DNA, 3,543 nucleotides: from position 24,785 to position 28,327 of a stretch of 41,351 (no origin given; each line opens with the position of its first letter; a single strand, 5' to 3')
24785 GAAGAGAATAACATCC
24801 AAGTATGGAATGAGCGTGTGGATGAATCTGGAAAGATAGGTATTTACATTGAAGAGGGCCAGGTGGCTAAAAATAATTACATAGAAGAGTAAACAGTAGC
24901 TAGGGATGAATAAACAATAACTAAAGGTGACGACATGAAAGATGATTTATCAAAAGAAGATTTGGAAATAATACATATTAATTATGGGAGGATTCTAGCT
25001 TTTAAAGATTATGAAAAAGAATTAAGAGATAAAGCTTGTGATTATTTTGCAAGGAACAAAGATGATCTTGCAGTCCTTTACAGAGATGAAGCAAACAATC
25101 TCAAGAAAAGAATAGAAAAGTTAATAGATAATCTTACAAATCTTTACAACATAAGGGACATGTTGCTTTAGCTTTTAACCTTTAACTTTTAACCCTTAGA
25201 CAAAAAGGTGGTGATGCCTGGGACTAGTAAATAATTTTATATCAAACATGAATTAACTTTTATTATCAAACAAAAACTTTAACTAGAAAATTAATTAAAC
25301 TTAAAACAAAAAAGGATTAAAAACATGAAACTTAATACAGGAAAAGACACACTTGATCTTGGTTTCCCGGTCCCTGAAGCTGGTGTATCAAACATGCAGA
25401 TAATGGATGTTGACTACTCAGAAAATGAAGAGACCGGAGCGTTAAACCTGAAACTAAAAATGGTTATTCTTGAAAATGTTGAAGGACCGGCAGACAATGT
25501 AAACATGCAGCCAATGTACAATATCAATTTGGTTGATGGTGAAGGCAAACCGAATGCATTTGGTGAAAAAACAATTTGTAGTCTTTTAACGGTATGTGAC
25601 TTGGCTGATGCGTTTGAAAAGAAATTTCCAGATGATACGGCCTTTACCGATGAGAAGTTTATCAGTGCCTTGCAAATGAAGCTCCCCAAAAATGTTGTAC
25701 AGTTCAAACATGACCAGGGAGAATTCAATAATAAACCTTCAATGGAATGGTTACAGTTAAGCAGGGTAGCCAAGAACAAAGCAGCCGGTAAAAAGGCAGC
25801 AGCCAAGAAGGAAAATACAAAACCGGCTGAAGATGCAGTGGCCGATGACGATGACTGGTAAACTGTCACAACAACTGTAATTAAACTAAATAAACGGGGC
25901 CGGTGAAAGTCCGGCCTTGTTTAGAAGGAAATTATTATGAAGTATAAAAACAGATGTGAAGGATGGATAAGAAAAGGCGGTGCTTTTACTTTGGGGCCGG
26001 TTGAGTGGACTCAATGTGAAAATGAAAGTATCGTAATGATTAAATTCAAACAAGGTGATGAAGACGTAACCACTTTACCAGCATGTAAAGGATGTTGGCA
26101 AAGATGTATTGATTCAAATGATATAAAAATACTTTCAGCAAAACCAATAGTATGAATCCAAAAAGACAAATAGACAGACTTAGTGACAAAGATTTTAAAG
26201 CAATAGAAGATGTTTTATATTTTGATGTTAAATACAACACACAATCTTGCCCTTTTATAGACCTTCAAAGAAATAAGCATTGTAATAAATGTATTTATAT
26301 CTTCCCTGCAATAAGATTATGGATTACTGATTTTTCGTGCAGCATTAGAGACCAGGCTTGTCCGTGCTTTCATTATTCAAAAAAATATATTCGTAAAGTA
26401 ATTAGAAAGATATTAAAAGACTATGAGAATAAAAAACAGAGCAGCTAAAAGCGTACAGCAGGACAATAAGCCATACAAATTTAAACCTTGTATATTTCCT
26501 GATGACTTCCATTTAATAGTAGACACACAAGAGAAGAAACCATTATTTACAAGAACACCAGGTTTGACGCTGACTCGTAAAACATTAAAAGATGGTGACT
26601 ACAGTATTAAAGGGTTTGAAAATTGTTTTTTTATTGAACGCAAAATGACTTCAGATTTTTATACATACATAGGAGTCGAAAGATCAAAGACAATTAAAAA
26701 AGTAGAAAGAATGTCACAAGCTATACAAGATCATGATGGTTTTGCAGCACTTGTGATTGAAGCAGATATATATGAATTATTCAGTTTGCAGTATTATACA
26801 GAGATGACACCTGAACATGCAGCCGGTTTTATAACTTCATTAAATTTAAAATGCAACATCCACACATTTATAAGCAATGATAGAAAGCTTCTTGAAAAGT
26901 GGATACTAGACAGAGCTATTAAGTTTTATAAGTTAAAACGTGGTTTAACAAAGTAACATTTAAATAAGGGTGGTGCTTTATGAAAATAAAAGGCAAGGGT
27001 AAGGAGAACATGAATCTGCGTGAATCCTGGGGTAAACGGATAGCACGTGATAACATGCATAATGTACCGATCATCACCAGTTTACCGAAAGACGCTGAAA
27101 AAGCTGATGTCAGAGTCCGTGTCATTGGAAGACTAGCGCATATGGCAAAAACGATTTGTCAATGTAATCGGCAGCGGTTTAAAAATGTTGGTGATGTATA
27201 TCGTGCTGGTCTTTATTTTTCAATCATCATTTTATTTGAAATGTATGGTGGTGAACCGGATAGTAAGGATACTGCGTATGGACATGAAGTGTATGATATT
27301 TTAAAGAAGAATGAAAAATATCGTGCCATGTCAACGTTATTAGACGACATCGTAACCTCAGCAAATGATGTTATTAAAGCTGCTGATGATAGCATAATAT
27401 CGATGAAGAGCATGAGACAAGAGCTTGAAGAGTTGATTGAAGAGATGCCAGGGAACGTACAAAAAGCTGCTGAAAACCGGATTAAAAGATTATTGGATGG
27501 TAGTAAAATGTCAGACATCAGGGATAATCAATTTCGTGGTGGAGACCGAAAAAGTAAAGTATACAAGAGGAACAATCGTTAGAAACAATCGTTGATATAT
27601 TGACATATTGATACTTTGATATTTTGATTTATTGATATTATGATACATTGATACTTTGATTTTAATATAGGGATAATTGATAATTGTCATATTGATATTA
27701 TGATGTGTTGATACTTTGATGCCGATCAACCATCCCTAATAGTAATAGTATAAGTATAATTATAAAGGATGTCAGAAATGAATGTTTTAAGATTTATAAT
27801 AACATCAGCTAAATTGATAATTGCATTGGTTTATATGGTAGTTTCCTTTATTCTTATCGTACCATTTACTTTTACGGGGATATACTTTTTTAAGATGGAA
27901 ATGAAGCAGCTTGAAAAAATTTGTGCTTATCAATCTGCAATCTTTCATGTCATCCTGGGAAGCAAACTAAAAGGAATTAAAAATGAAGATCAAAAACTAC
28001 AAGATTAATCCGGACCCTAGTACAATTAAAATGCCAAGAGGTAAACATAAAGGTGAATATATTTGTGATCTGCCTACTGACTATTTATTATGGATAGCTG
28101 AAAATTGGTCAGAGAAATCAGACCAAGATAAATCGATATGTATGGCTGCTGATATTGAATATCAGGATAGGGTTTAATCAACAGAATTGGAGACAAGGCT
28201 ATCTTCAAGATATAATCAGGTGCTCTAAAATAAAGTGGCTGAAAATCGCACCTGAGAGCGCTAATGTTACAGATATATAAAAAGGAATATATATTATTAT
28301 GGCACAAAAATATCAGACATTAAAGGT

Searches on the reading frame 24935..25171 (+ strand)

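Call 26: search_protein_families(library=pfam, proteins=[window:24935-25171:+], max_evalue=0.01)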
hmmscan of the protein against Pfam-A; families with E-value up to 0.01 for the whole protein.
window:24935-25171:+ (78 aa): 0 families

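Call 80: search_protein_families(library=phrogs, proteins=[window:24935-25171:+], max_evalue=0.01)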
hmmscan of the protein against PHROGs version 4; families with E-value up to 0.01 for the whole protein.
window:24935-25171:+ (78 aa): 1 family
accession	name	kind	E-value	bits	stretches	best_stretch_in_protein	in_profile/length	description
phrog_32148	-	unknown function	0.0056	17.6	1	6-66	23-78/80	-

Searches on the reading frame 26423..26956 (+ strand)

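Call 27: search_protein_families(library=pfam, proteins=[window:26423-26956:+], max_evalue=0.01)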
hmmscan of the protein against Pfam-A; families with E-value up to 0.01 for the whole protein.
window:26423-26956:+ (177 aa): 1 family
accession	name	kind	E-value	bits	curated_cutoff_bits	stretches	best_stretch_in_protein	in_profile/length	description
PF02732.21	ERCC4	-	1.5e-05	25.4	24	1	33-161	1-137/140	ERCC4 domain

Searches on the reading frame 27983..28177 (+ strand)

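Call 27: search_protein_families(library=pfam, proteins=[window:27983-28177:+], max_evalue=0.01)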
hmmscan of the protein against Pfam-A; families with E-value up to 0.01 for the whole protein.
window:27983-28177:+ (64 aa): 1 family
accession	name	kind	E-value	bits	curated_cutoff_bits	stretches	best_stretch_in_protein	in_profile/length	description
PF12843.12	QSregVF_b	-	5.7e-08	32.9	22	1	15-40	11-36/66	Putative quorum-sensing-regulated virulence factor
